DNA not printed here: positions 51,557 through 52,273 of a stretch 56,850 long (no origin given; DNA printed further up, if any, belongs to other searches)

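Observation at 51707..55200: Tight four-gene operon: ParB-DNA methyltransferase, SPL-family radical SAM, DUF523/TudS-like Fe-S protein and an unknown basic-tailed protein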

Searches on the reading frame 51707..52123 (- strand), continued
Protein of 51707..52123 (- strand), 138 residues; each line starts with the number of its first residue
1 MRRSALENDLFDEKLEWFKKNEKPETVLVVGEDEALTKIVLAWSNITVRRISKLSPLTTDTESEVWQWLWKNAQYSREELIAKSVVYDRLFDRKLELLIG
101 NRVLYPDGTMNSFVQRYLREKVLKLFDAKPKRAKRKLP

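Call 52: search_protein_families(library=pfam, proteins=[L047:8345-9532:+, L047:7710-8360:+, L001:2430-4232:-, L001:4229-9595:-, L048:2355-4301:+, L029:11257-11856:+, L022:7978-8691:+, L058:5674-6660:-, L058:565-2874:+, L058:3574-4119:+], max_evalue=0.01)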
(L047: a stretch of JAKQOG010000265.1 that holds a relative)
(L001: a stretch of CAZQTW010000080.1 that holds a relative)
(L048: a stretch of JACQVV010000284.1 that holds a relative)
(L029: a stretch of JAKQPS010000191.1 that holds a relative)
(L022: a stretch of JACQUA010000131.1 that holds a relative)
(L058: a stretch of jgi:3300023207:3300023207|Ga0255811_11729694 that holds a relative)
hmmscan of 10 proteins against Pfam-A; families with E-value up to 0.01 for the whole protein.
L047:8345-9532:+ (395 aa): 2 families
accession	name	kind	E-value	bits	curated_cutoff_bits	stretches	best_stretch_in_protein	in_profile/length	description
PF01507.26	PAPS_reduct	-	2.8e-05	24.6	22.5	1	33-95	3-63/175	Phosphoadenosine phosphosulfate reductase domain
PF13237.11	Fer4_10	-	0.0022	18.4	25.5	1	335-371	8-49/53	4Fe-4S dicluster domain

L047:7710-8360:+ (216 aa): 1 family
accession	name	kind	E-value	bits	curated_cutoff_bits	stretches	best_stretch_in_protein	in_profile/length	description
PF02195.25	ParB_N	-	3.6e-08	33.8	26.3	1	16-101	2-93/95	ParB N-terminal domain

L001:2430-4232:- (600 aa): 29 families (the best 25 are shown)
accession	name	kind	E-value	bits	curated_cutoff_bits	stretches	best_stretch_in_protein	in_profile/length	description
PF00515.34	TPR_1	-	7.5e-44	146.3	27.8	3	230-261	3-34/34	Tetratricopeptide repeat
PF07719.23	TPR_2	-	6.2e-43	141.8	27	5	296-328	1-33/34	Tetratricopeptide repeat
PF13431.12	TPR_17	-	8.8e-33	110.3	24.4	2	507-537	4-34/34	Tetratricopeptide repeat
PF13414.12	TPR_11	-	9.3e-32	108.9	26.8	5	494-527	6-39/42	TPR repeat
PF13432.12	TPR_16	-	3e-30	104.7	32.7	5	268-328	3-63/65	Tetratricopeptide repeat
PF14559.12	TPR_19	-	2.1e-29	102.1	25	6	274-333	3-62/68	Tetratricopeptide repeat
PF13428.12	TPR_14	-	3e-26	89.7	23.5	2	268-304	7-43/44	Tetratricopeptide repeat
PF13181.12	TPR_8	-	1.1e-22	78.6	25.7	1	487-515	6-34/34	Tetratricopeptide repeat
PF13424.12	TPR_12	-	3.1e-21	75.8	30.1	4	267-325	8-74/77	Tetratricopeptide repeat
PF13374.12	TPR_10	-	5.3e-18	64.8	27.5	0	266-291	6-31/42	Tetratricopeptide repeat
PF12895.13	ANAPC3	-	3.3e-16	59.8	27.2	1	245-319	6-79/82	Anaphase-promoting complex, cyclosome, subunit 3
PF13371.12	TPR_9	-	1.4e-13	51.1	35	1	456-515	3-62/73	Tetratricopeptide repeat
PF23914.1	TPR_CcmH_CycH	-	8.4e-13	48.9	42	3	444-549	46-154/158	Cytochrome c-type biogenesis protein H TPR domain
PF13174.12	TPR_6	-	1.2e-12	48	26.3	0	200-226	6-32/33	Tetratricopeptide repeat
PF24575.1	TPR_Slam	-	1e-07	32.7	35.2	1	298-351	49-102/104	Surface lipoprotein assembly modifier, N-terminal TPR repeats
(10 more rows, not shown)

L001:4229-9595:- (1788 aa): 0 families

L048:2355-4301:+ (648 aa): 9 families
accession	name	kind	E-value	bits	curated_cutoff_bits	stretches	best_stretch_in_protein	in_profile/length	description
PF07719.23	TPR_2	-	2.6e-12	46.3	27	1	597-624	3-30/34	Tetratricopeptide repeat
PF13424.12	TPR_12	-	1.3e-09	38.6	30.1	1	559-624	5-74/77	Tetratricopeptide repeat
PF00515.34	TPR_1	-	3.3e-08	33.5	27.8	1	597-624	3-30/34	Tetratricopeptide repeat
PF13174.12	TPR_6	-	1.2e-07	32.4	26.3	0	597-623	2-28/33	Tetratricopeptide repeat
PF13181.12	TPR_8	-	8e-07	29.2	25.7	1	596-626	2-32/34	Tetratricopeptide repeat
PF13432.12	TPR_16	-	1.1e-06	29.4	32.7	1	562-627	2-63/65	Tetratricopeptide repeat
PF14559.12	TPR_19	-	6.4e-06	26.8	25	1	455-508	3-52/68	Tetratricopeptide repeat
PF13428.12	TPR_14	-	8.3e-05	23.4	23.5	0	452-478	10-36/44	Tetratricopeptide repeat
PF13176.12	TPR_7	-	0.00024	21.4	27.9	0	597-625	1-29/36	Tetratricopeptide repeat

L029:11257-11856:+ (199 aa): 1 family
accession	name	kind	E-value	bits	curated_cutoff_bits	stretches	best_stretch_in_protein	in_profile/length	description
PF02195.25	ParB_N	-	0.0012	19.2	26.3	1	10-94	4-90/95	ParB N-terminal domain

L022:7978-8691:+ (237 aa): 1 family
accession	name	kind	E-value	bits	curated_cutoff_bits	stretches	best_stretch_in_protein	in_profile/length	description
PF02195.25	ParB_N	-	0.0021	18.5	26.3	1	37-119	7-93/95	ParB N-terminal domain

L058:5674-6660:- (328 aa): 2 families
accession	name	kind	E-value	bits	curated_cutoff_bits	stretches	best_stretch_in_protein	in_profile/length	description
PF04055.27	Radical_SAM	-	1.1e-10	42.3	29.5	1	36-199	1-158/166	Radical SAM superfamily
PF20903.3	SPL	-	0.0012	18.3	27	1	36-212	81-253/338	Spore photoproduct lyase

L058:565-2874:+ (769 aa): 1 family
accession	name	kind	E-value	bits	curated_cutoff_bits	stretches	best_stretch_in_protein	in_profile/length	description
PF19974.5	TCAD9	-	1.4e-07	31.5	40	1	616-672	293-351/429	Ternary complex associated domain 9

L058:3574-4119:+ (181 aa): 1 family
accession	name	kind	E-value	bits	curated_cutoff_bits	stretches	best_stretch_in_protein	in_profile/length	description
PF01121.26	CoaE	-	0.0091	16.1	27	0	1-54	1-54/180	Dephospho-CoA kinase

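Call 53: fold_search(model_id=the predicted structure, library=viral)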
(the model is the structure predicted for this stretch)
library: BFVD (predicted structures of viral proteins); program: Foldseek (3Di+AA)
matches with E <= 10: 60; with E <= 0.001: 0
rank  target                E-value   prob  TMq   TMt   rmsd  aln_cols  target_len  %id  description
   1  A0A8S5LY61            7.1e-01  0.08  0.19  0.15  13.1       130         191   18  Replisome organizer protein [Siphoviridae sp. ctXPH7]
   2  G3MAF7                7.9e-01  0.06  0.16  0.10  19.1       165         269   16  Gp416 [Bacillus phage G]
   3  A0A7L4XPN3            1.6e+00  0.51  0.37  0.50   3.9       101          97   11  (no name in the UniProt tables at hand)
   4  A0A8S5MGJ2            1.9e+00  0.06  0.19  0.11  13.6       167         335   15  Uncharacterized protein [Podoviridae sp. ct1h53]
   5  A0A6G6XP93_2          2.0e+00  0.07  0.22  0.06  10.0       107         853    9  (no name in the UniProt tables at hand)
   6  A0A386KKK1            2.0e+00  0.02  0.15  0.07  24.8       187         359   14  Uncharacterized protein [Microbacterium phage Burro]
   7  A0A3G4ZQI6            2.1e+00  0.07  0.21  0.28   9.1       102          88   20  Uncharacterized protein [Terrestrivirus sp.]
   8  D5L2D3                2.7e+00  0.03  0.21  0.16  18.1       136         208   10  Uncharacterized protein [uncultured virus]
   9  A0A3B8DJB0            2.8e+00  0.12  0.28  0.30  15.3       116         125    9  Tape measure chaperone [Proteus phage Stubb]
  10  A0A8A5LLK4            2.8e+00  0.02  0.13  0.08  14.6       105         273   16  (no name in the UniProt tables at hand)
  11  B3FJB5                3.2e+00  0.04  0.18  0.17  20.2       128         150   12  Uncharacterized protein [Pseudomonas phage 201phi2-1]
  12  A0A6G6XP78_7          3.2e+00  0.02  0.16  0.03  10.9       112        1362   11  (no name in the UniProt tables at hand)
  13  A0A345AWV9            3.4e+00  0.11  0.32  0.42   9.6       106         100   10  (no name in the UniProt tables at hand)
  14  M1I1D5                3.4e+00  0.02  0.16  0.09  17.4       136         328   14  (no name in the UniProt tables at hand)
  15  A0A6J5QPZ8            4.0e+00  0.04  0.20  0.10  13.9       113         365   13  Peptidase S74 domain-containing protein [uncultured Caudovirales phage]
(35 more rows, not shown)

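Call 62: search_solved_structures(query=A3, max_evalue=10, show_alignments=2)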
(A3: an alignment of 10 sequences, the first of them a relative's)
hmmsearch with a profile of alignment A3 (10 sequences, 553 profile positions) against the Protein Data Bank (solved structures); distinct sequences matched with E-value up to 10: 7.
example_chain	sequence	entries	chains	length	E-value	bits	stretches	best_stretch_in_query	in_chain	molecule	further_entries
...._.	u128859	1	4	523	0.48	12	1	295-361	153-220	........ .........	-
7pv7_D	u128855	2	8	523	0.48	12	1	295-361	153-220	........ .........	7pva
3t1e_A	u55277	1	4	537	0.8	11.3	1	363-410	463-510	Hemagglutinin-neuraminidase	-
7xpc_A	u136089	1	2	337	0.9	11.1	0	80-112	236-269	D-glycerate-3-kinase (GLYK)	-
8hdr_A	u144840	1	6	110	1.5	10.4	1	337-362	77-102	Pam3 connector protein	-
5d1o_A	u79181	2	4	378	1.9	10.1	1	245-283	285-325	ATP-dependent RNA ligase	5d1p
3dlc_A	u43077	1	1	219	1.9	10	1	262-298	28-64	Putative S-adenosyl-L-methionine-dependent Methyltransferase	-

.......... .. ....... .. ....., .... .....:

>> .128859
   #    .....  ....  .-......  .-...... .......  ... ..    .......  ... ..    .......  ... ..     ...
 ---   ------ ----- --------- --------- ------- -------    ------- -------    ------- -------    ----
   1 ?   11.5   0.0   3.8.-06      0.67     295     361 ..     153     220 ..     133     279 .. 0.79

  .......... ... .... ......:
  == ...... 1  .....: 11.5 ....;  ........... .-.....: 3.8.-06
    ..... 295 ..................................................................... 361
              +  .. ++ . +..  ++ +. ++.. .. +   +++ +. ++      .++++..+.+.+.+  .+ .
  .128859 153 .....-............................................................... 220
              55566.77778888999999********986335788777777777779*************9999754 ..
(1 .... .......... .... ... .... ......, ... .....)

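Call 73: search_protein_representatives(alignment_id=A2)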
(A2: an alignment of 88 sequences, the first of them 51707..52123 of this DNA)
Query: 88 sequences, 133 profile positions. Proteins with E-value up to 0.001 (for the whole library): 552; up to 1e-10: 180; up to 1e-30: 19. The best 150 are listed.
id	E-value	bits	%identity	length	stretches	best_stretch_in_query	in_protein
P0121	2.3e-60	218.3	-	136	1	1-132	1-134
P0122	1.1e-53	196.6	-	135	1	3-130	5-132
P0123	1.1e-41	157.9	-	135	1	4-131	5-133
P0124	4.1e-41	156.0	-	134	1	3-132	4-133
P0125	9.8e-41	154.8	-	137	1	1-131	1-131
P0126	2.8e-40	153.3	-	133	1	2-125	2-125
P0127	2.9e-40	153.3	-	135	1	1-130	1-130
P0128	9.9e-40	151.5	-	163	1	4-127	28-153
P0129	3.8e-39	149.6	-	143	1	1-123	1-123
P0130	7.9e-38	145.4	-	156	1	6-128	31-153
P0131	2.7e-35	137.2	-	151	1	4-131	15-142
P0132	1.8e-33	131.2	-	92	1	42-130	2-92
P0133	2.5e-33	130.8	-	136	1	1-129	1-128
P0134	2.5e-33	130.8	-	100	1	1-98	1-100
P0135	3.4e-32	127.1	-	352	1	4-121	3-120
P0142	4.5e-29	117.0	-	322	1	3-130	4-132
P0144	9.5e-29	116.0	-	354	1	3-116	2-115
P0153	2.5e-26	108.1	-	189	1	3-129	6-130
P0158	8.6e-25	103.2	-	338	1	1-121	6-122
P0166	1.9e-22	95.6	-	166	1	5-131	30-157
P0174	1.2e-19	86.6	-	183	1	27-109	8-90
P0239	3.0e-13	65.8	-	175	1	8-121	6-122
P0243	4.9e-13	65.1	-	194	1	83-130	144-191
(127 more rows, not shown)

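Call 74: search_protein_families(library=pfam, proteins=[P0135, P0142, P0144, P0158, P0153, P0174, P0239, P0243, P0128, P0166], max_evalue=0.01)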
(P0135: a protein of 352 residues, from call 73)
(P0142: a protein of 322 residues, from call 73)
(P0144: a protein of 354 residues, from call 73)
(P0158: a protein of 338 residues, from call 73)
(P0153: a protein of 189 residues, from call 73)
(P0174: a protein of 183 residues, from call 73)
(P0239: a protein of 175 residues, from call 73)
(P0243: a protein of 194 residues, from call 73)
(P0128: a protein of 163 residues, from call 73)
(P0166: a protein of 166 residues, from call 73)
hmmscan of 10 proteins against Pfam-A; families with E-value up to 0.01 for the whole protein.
P0135 (352 aa): 10 families
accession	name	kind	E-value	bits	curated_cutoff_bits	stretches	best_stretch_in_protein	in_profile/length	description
PF07719.23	TPR_2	-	2.9e-13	49.2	27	1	301-328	3-30/34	Tetratricopeptide repeat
PF13424.12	TPR_12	-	2e-10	41.2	30.1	2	263-328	5-74/77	Tetratricopeptide repeat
PF13174.12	TPR_6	-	5.3e-09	36.6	26.3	0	301-327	2-28/33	Tetratricopeptide repeat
PF00515.34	TPR_1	-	6.6e-09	35.7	27.8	1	301-328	3-30/34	Tetratricopeptide repeat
PF13181.12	TPR_8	-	4.7e-08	33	25.7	1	300-330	2-32/34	Tetratricopeptide repeat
PF13432.12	TPR_16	-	1.8e-07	31.9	32.7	2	266-331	2-63/65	Tetratricopeptide repeat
PF14559.12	TPR_19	-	8e-07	29.7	25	1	159-213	3-53/68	Tetratricopeptide repeat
PF13428.12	TPR_14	-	1.1e-05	26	23.5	0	156-182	10-36/44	Tetratricopeptide repeat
PF13176.12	TPR_7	-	4.6e-05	23.6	27.9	0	301-329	1-29/36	Tetratricopeptide repeat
PF13374.12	TPR_10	-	0.0016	18.9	27.5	0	304-328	7-31/42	Tetratricopeptide repeat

P0142 (322 aa): 6 families
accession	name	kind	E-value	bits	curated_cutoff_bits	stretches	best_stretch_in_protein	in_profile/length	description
PF13428.12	TPR_14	-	1.1e-06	29.1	23.5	0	217-252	2-38/44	Tetratricopeptide repeat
PF13174.12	TPR_6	-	3.4e-06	27.8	26.3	0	256-280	2-26/33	Tetratricopeptide repeat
PF07719.23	TPR_2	-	1.1e-05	25.7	27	0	218-246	3-31/34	Tetratricopeptide repeat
PF13181.12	TPR_8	-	0.00011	22.5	25.7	0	217-246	2-31/34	Tetratricopeptide repeat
PF14559.12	TPR_19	-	0.00033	21.4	25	1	228-301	3-68/68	Tetratricopeptide repeat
PF13424.12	TPR_12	-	0.001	19.6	30.1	0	219-279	6-70/77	Tetratricopeptide repeat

P0144 (354 aa): 6 families
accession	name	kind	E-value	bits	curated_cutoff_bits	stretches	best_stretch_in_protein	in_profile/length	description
PF13424.12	TPR_12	-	4.3e-10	40.1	30.1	2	265-331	4-74/77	Tetratricopeptide repeat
PF07719.23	TPR_2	-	5.1e-10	39.1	27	0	306-332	5-31/34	Tetratricopeptide repeat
PF13432.12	TPR_16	-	0.00012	22.8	32.7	0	157-212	3-55/65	Tetratricopeptide repeat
PF13374.12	TPR_10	-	0.00094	19.6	27.5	0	188-209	2-23/42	Tetratricopeptide repeat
PF00515.34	TPR_1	-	0.0012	19.1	27.8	0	309-327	8-26/34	Tetratricopeptide repeat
PF25063.1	ARM_TT21_C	-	0.003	17.9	35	1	162-340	29-202/209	Tetratricopeptide repeat protein 21 C-terminal ARM domain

P0158 (338 aa): 10 families
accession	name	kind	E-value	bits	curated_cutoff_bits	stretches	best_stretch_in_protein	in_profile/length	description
PF13181.12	TPR_8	-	2.1e-11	43.4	25.7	0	212-242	3-33/34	Tetratricopeptide repeat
PF07719.23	TPR_2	-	1.4e-08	34.7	27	0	291-315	5-29/34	Tetratricopeptide repeat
PF13424.12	TPR_12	-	1.9e-08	34.8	30.1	0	251-316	5-74/77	Tetratricopeptide repeat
PF13432.12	TPR_16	-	2.2e-06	28.4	32.7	0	141-197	3-56/65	Tetratricopeptide repeat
PF00515.34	TPR_1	-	6.4e-05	23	27.8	0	294-311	8-25/34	Tetratricopeptide repeat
PF14559.12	TPR_19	-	0.00012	22.8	25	0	147-197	3-50/68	Tetratricopeptide repeat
PF13174.12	TPR_6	-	0.00018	22.3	26.3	0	289-315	2-28/33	Tetratricopeptide repeat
PF13428.12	TPR_14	-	0.00032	21.5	23.5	0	299-316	13-30/44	Tetratricopeptide repeat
PF13374.12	TPR_10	-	0.00054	20.3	27.5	0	256-278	9-31/42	Tetratricopeptide repeat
PF12895.13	ANAPC3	-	0.0069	17.1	27.2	0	148-206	2-56/82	Anaphase-promoting complex, cyclosome, subunit 3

P0153 (189 aa): 0 families

P0174 (183 aa): 0 families

P0239 (175 aa): 1 family
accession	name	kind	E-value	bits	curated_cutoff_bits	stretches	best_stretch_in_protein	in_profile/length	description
PF24623.2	Phage_zn_bind_8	-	1.5e-06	28.3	24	1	133-170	6-42/57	Putative DNA-binding phage zinc finger domain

P0243 (194 aa): 0 families

P0128 (163 aa): 0 families

P0166 (166 aa): 0 families

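Call 78: search_protein_families(library=pfam, alignment_id=A4, max_evalue=0.00001)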
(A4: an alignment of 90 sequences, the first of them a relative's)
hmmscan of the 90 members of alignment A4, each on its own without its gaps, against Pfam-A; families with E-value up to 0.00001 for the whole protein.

A. member 1, L002:6586-7185:- (199 aa): 0 families

B. families by the number of members that match (of 90 scanned): 115 families (the first 25 are shown)
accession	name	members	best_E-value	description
PF00072.30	Response_reg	3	1.5e-30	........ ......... receiver domain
PF00501.34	AMP-binding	2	3.9e-84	AMP-binding enzyme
PF03190.21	Thioredox_DsbH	2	2.1e-74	Protein of unknown function, DUF255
PF00793.26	DAHP_synth_1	2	2.5e-66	DAHP synthetase I family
PF07690.21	MFS_1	2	2.1e-51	Major Facilitator Superfamily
PF01797.21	Y1_Tnp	2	2.2e-42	Transposase IS200 like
PF00589.27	Phage_integrase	2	5.9e-38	Phage integrase family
PF13899.12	Thioredoxin_7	2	6.3e-13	Thioredoxin-like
PF13193.12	AMP-binding_C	2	8e-11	AMP-binding enzyme C-terminal domain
PF00083.30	Sugar_tr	2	9e-07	Sugar (and other) transporter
PF00437.27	T2SSE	1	1.1e-136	Type II/IV secretion system protein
PF02547.20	Queuosine_synth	1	2.3e-120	Queuosine biosynthesis protein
PF01314.23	AFOR_C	1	2.3e-113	Aldehyde ferredoxin oxidoreductase, domains 2 & 3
PF07136.16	DUF1385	1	1.3e-85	Protein of unknown function (DUF1385)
PF02515.22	CoA_transf_3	1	4e-81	CoA-transferase family III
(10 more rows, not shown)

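Call 79: search_protein_families(library=padloc, alignment_id=A4, max_evalue=1e-10)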
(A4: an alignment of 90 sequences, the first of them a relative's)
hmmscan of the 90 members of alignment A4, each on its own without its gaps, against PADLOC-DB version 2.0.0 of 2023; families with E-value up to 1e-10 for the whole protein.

A. member 1, L002:6586-7185:- (199 aa): 0 families

B. families by the number of members that match (of 90 scanned): 67 families (the first 25 are shown)
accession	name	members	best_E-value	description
PDLC00114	GajB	1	1.9e-264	UrvD helicase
PDLC03651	REase_III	1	1.8e-140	Type III restriction enzyme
PDLC00132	GajB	1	1.8e-95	UrvD helicase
PDLC00117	GajB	1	1.8e-75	UrvD helicase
PDLC03802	RTasHel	1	7.1e-73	DRT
PDLC02228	AbiEi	1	2.2e-62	AbiEi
PDLC02249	AbiEi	1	8.5e-62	AbiEi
PDLC00103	GajB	1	1.1e-59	UrvD helicase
PDLC00127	GajB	1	4.3e-52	UrvD helicase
PDLC00130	GajB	1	9e-49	UrvD helicase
PDLC00121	GajB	1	5e-46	UrvD helicase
PDLC00123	GajB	1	6.8e-45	UrvD helicase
PDLC00107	GajB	1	1.5e-44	UrvD helicase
PDLC00104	GajB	1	4.6e-44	UrvD helicase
PDLC02260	AbiEi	1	2.8e-40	AbiEi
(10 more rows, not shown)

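Call 80: find_homologous_proteins(query=L011:5665-7314:+, max_evalue=0.00001)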
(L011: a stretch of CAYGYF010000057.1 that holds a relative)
Query L011:5665-7314:+ (549 aa): 194 proteins with E <= 0.00001 among 8000 candidates; the best 120 are listed.
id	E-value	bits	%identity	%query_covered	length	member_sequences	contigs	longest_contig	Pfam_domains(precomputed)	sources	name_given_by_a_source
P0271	0.0e+0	1272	100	100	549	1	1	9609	-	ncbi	-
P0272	0.0e+0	1030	84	98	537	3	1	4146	-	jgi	jgi:hypothetical protein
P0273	0.0e+0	1027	82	100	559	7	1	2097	-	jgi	-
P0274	0.0e+0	1013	83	98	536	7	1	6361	-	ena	-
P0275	1.4e-297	1006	83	98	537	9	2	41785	-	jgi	-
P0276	6.8e-279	944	81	93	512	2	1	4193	-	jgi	jgi:hypothetical protein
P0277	2.0e-268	910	76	93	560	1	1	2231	-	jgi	jgi:hypothetical protein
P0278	1.1e-263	894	74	97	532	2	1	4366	-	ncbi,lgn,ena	-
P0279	1.7e-262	890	77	94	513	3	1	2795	-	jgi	jgi:hypothetical protein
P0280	3.3e-261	886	74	93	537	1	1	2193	-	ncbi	-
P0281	1.5e-260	884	73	97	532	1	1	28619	-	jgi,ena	-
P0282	2.7e-259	880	75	93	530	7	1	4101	-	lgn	-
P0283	1.5e-256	870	72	97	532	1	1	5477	-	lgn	-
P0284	1.9e-256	870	75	93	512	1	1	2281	-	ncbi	-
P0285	8.7e-250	848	72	95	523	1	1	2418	-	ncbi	-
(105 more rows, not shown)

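Call 87: predict_structure(alignment_id=A5)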
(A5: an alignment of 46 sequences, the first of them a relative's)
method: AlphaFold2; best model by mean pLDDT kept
length: 549 residues; sequences in the alignment: 46
mean_pLDDT: 85.7   pTM: 0.85
mean pLDDT of the five models: 85.7, 84.3, 83.9, 81.9, 81.5
residues with pLDDT >= 90: 304; 70-90: 177; 50-70: 44; < 50: 24
segments of 3 or more residues with pLDDT < 50: 1-20
pLDDT, mean of each block of 10 residues (from residue 1): 31 38 59 88 94 89 95 93 98 94 97 92 68 94 91 93 94 83 88 79 82 91 86 80 80 96 84 92 85 94 93 74 86 90 90 91 83 88 74 69 94 87 86 92 80 69 90 95 96 91 96 96 89 93 94
secondary structure, 60 per line:
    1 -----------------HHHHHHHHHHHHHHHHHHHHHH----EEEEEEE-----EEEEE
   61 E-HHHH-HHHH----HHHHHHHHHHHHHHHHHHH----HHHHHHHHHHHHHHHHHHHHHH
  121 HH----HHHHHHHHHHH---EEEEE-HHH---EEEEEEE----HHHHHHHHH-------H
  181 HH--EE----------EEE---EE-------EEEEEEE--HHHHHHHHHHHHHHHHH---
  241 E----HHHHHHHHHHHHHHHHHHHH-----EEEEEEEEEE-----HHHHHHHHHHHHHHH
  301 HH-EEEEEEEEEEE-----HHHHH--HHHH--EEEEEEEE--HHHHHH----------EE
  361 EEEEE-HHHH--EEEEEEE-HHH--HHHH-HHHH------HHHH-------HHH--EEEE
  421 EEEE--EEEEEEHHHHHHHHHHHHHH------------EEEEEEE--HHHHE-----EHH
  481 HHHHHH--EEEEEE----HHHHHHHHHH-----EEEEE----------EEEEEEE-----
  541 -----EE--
elements in order: H18-39 E44-50 E56-61 H63-66 H68-71 H76-94 H99-122 H127-137 E141-145 E153-159 H164-172 E197-199 E212-218 H221-237 H246-265 E271-280 H286-302 E304-314 H320-324 H327-330 E333-340 H343-348 E359-365 H367-370 E373-379 H386-389 H391-394 H401-404 E417-424 E427-432 H433-446 E459-465 H468-471 H479-486 E489-494 H499-508 E514-518 E529-535
